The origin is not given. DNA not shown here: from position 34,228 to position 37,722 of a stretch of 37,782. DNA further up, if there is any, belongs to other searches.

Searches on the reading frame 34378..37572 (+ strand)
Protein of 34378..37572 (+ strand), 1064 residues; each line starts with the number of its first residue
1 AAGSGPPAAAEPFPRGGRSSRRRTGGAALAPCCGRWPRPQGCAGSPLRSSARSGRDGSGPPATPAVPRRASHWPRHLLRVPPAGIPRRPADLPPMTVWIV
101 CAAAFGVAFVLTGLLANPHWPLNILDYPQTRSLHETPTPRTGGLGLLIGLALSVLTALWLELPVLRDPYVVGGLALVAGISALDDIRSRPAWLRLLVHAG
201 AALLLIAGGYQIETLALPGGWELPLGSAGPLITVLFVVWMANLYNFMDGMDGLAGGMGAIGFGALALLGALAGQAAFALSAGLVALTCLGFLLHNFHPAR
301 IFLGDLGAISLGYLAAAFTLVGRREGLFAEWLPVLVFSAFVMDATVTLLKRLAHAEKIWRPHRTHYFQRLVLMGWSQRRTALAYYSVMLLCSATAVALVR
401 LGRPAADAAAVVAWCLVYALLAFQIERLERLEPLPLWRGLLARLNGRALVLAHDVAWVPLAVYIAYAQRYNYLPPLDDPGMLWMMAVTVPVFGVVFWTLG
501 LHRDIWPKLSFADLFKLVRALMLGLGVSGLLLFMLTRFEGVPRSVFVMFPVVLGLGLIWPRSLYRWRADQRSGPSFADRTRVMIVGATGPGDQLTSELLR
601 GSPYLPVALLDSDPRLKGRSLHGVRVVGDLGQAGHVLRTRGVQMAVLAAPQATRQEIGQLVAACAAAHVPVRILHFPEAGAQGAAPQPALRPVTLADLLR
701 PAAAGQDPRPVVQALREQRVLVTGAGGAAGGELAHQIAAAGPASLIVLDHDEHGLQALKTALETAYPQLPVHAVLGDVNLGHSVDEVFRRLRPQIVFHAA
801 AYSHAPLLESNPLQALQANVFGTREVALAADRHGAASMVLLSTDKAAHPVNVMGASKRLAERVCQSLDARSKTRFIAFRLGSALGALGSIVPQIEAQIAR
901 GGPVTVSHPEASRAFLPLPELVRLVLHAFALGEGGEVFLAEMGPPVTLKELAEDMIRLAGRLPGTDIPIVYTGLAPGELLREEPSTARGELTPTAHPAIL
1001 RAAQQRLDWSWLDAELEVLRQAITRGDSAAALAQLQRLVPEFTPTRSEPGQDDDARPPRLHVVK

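Call 65: search_protein_families(library=pfam, proteins=[window:34378-37572:+], max_evalue=0.00001)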
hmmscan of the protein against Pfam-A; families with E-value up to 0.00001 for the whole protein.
window:34378-37572:+ (1064 aa): 6 families
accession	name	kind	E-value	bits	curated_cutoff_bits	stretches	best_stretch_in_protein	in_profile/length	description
PF02719.21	Polysacc_synt_2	-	1.1e-80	271.5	20.2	1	720-1002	1-291/293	Polysaccharide biosynthesis protein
PF00953.26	Glycos_transf_4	-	1e-31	110.5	27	1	169-321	3-158/160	Glycosyl transferase family 4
PF01370.27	Epimerase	-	9.5e-19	68.2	20.9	1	720-936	1-235/240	NAD dependent epimerase/dehydratase family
PF04321.23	RmlD_sub_bind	-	1.6e-11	44.2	27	1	719-845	2-103/287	RmlD substrate binding domain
PF13727.12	CoA_binding_3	-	1.8e-07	31.8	25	1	513-673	17-173/175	CoA-binding domain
PF16363.11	GDP_Man_Dehyd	-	5.6e-07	29.8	27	1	721-844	1-130/332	GDP-mannose 4,6 dehydratase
